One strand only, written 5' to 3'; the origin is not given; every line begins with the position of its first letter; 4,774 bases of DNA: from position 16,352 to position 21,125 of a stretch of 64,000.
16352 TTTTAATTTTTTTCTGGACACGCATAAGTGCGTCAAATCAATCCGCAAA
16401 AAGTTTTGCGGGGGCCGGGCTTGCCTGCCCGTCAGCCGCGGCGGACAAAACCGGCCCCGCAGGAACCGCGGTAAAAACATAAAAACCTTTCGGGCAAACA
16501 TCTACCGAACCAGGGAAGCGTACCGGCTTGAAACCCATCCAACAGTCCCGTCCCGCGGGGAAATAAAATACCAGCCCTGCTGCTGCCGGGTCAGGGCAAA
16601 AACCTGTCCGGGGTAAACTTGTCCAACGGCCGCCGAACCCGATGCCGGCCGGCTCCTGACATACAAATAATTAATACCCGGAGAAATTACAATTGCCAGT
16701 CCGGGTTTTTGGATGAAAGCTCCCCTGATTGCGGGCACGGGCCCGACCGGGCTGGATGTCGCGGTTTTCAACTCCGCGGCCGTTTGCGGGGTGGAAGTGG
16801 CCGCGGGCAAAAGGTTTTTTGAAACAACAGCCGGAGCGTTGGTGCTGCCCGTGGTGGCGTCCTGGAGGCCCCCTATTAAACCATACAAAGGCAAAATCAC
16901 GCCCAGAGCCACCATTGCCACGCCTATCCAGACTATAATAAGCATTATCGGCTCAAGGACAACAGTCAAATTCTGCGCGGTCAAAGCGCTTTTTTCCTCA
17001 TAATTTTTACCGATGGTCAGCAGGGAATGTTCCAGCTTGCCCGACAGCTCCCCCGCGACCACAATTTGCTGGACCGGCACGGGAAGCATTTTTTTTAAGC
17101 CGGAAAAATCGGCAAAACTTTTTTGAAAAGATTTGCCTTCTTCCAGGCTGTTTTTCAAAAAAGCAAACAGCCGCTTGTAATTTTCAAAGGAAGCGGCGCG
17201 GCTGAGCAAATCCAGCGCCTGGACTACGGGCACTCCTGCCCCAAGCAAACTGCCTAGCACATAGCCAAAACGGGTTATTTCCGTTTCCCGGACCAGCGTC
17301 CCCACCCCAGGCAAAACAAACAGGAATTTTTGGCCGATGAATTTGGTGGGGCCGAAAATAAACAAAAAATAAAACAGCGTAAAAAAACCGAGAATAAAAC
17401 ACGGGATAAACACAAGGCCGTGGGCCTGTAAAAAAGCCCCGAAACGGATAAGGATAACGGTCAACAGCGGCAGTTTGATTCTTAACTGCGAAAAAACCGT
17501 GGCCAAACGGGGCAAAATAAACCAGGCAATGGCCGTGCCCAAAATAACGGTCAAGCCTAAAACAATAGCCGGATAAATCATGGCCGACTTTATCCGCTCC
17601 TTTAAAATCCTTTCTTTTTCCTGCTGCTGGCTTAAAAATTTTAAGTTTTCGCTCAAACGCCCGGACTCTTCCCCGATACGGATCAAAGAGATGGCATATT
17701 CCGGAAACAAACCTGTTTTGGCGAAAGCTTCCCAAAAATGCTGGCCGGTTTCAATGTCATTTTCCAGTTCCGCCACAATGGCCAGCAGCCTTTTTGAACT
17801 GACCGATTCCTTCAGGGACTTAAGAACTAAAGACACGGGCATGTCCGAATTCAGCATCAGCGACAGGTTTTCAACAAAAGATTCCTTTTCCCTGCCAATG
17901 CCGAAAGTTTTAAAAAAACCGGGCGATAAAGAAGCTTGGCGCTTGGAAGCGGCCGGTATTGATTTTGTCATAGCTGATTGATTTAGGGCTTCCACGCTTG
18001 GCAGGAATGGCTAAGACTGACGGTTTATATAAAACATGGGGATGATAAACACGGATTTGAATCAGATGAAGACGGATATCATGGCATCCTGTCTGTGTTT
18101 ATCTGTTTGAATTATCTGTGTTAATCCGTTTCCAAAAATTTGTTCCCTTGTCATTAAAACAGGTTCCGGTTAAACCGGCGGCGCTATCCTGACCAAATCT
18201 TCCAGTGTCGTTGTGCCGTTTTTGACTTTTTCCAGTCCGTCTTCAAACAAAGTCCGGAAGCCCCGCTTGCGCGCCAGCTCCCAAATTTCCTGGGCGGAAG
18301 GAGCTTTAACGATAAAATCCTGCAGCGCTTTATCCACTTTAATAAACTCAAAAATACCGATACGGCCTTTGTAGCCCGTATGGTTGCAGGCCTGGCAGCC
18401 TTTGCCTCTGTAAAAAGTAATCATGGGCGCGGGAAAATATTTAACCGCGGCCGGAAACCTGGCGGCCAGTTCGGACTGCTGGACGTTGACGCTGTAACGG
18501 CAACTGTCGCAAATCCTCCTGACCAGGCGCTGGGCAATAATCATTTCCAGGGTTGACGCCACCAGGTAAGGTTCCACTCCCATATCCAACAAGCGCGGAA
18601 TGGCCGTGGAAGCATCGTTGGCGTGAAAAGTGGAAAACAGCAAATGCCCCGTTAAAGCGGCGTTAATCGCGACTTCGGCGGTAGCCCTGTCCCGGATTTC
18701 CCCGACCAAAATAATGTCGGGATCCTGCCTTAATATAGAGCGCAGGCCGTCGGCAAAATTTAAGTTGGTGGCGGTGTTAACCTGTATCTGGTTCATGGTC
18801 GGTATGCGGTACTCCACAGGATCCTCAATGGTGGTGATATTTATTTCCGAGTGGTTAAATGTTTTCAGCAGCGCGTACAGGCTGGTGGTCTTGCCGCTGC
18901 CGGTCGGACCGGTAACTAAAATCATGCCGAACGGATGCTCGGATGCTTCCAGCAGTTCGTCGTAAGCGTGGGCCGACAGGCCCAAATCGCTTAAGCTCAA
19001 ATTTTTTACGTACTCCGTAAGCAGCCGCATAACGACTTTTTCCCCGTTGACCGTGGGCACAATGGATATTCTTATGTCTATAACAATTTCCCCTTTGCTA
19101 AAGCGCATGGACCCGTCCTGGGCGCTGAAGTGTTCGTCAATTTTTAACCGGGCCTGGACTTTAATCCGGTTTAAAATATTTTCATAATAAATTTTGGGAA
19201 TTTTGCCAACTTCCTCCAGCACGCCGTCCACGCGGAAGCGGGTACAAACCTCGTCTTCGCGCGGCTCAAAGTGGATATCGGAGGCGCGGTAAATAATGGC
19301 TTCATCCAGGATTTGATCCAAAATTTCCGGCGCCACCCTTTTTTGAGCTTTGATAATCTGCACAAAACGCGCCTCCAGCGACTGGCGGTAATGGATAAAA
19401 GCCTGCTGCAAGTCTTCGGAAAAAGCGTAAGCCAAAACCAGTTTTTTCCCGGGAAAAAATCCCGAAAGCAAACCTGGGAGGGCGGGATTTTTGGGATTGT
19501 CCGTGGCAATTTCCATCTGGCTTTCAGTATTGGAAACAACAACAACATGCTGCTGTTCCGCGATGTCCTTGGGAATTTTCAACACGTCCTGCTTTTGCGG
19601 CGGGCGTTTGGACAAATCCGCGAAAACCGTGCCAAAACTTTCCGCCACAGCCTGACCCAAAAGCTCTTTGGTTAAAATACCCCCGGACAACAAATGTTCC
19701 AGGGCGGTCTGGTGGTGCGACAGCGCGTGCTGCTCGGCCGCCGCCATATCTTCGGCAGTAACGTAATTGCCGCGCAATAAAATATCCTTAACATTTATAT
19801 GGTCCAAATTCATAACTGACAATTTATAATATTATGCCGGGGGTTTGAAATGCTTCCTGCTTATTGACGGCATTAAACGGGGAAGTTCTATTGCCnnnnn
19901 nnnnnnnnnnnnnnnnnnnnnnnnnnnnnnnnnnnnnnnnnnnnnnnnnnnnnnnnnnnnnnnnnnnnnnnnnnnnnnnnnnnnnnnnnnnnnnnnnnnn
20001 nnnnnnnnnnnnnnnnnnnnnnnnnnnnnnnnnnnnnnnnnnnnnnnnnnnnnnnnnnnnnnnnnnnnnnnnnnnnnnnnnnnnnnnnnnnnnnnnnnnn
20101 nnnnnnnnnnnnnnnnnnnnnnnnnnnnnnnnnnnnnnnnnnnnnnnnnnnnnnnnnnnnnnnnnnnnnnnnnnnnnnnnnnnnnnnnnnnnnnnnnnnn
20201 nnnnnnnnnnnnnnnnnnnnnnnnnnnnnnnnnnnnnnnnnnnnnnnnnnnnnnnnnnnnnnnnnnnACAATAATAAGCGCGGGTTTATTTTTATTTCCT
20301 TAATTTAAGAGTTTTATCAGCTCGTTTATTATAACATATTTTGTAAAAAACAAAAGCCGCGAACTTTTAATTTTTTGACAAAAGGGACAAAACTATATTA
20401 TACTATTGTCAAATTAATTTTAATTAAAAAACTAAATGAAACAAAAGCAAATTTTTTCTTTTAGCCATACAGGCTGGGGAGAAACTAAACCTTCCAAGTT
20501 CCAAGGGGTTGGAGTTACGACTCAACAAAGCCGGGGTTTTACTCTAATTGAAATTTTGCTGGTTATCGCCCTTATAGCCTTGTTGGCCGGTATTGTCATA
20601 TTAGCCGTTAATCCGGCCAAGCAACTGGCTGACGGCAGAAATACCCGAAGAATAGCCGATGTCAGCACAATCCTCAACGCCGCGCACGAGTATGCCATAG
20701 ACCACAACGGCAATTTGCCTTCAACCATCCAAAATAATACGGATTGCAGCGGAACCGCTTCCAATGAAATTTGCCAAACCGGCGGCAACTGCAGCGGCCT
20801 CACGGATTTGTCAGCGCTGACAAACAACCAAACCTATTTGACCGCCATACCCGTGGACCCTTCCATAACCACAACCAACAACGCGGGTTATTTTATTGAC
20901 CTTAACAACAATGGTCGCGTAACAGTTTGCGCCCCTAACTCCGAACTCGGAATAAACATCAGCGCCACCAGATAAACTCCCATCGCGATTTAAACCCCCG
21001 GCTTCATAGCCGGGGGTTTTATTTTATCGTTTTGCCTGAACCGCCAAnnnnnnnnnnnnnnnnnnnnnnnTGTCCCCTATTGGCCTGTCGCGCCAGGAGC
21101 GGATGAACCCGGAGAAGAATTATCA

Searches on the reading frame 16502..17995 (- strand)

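Call 11: search_protein_families(library=ncbifam, proteins=[window:16502-17995:-])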
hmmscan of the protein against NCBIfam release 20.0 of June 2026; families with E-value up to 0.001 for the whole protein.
window:16502-17995:- (497 aa): 8 families
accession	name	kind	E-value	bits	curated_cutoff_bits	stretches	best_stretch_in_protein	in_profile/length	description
TIGR02120.1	GspF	equivalog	6.6e-52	177.1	424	1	35-371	63-395/401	type II secretion system inner membrane protein GspF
NF007861.0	PRK10573.1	equivalog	3e-50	171.4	401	1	36-373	60-394/401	protein transport protein HofC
NF052607.1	T4PiliAsmPilCThrm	equivalog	1.1e-46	159.8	700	1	40-377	71-404/406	type IV pilus assembly protein PilC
NF052606.1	T4PiliAsmPilCMyx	equivalog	4.4e-38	131.2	700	1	40-375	85-416/419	type IV pilus assembly protein PilC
NF041012.2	T4P_ComGB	equivalog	1.7e-34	119.7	240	1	36-374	2-331/332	competence type IV pilus assembly protein ComGB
NF047826.1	T3SSXpsF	equivalog_domain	1.9e-32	112.6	650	1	34-375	65-402/405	type II secretion system protein XpsF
TIGR04211.1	SH3_and_anchor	equivalog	1.1e-06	28.4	65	1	443-494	7-59/198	TIGR04211 family SH3 domain-containing protein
NF040678.1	EntFM_CwpFM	equivalog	0.00022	20.4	720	1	443-496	224-276/430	enterotoxin EntFM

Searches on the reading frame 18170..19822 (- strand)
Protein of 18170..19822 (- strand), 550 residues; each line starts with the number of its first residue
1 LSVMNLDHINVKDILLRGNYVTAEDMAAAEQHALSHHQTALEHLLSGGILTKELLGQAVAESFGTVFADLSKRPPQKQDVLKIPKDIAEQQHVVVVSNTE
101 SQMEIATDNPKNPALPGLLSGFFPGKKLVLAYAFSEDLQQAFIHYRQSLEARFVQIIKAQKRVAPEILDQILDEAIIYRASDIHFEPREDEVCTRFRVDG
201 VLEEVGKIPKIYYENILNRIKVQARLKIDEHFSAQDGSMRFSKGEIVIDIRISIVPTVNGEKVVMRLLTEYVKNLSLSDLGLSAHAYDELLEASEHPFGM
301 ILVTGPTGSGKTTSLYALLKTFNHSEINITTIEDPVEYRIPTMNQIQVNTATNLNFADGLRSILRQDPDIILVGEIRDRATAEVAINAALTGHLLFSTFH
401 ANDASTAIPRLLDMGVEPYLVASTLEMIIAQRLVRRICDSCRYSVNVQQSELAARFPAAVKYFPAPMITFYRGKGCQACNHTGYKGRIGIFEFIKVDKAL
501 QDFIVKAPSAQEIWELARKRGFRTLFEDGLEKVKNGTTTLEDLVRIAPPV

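Call 11: search_protein_families(library=ncbifam, proteins=[window:18170-19822:-])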
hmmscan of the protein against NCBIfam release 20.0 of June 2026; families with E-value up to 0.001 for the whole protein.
window:18170-19822:- (550 aa): 19 families
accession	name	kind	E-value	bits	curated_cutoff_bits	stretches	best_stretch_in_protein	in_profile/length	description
TIGR02538.1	type_IV_pilB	equivalog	5.2e-145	484.2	675.65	2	167-545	184-560/564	type IV-A pilus assembly ATPase PilB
TIGR02533.1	type_II_gspE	equivalog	7.9e-143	476.6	630.25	1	160-546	103-485/486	type II secretion system ATPase GspE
NF007755.0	PRK10436.1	equivalog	1.3e-125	419.7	617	1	86-547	12-459/465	type II secretion system protein GspE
NF053534.1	T4PilAsmATPsTfpB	equivalog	5.8e-123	411.3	850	1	165-548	202-583/584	type IV pilus assembly ATPase TfpB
NF041000.1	ATPase_ComGA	equivalog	1.7e-76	256.8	300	1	170-435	2-266/267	competence type IV pilus ATPase ComGA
TIGR01420.1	pilT_fam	subfamily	1.7e-50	172.2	319.1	1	168-440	2-274/343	PilT/PilU family type 4a pilus ATPase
TIGR02525.1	plasmid_TraJ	equivalog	3.7e-27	95.2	368.3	1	263-435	120-299/372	plasmid transfer ATPase TraJ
NF058587.1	archaellum_moto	equivalog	7.7e-21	74.4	550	1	301-448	278-431/527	archaellum flagellar ATPase motor FlaI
TIGR02524.1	dot_icm_DotB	equivalog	2.6e-20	72.9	463.3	1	288-434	124-285/358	Dot/Icm type IV secretion system ATPase DotB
TIGR02782.1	TrbB_P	equivalog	4.7e-18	65.5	304.55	1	282-414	121-255/303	P-type conjugative transfer ATPase TrbB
TIGR02788.1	VirB11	equivalog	1.8e-16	60.1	249.95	1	300-439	146-289/308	P-type DNA transfer ATPase VirB11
NF010469.0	PRK13894.1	subfamily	3e-15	56.4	508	1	289-413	140-266/320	conjugal transfer ATPase TrbB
TIGR03819.1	heli_sec_ATPase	hypoth_equivalog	3.1e-14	52.9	373.15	1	219-425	102-311/340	TadA family conjugal transfer-associated ATPase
NF010407.0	PRK13833.1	subfamily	7.2e-14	51.9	499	1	301-416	147-264/323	conjugal transfer protein TrbB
NF053672.1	bindosome_BasE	exception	3e-12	46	1000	1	302-414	274-391/512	bindosome assembly system ATPase subunit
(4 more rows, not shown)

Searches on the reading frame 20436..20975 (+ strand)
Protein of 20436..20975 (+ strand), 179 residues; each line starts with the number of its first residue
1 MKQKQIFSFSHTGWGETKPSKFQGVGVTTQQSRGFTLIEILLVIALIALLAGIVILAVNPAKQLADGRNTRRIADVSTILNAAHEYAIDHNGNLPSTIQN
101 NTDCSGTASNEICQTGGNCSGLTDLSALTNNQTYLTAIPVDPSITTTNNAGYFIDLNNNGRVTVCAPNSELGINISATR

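Call 31: find_encoding_contigs(protein=window:20436-20975:+, flank=10000, max_places=6)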
Protein window:20436-20975:+ (179 aa): 2 contigs read that carry it; 2 places shown.
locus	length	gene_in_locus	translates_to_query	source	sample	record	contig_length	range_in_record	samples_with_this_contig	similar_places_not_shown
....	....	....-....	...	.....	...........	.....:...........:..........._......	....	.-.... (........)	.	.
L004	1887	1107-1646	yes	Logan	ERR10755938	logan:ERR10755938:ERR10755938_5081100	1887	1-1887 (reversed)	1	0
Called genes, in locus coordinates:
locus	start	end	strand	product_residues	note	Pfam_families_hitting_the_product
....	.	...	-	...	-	?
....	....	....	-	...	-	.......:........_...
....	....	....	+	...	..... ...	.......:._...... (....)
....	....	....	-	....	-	?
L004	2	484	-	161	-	?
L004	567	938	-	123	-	PF00072:Response_reg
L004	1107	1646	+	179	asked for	PF07963:N_methyl (weak)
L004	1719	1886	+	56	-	?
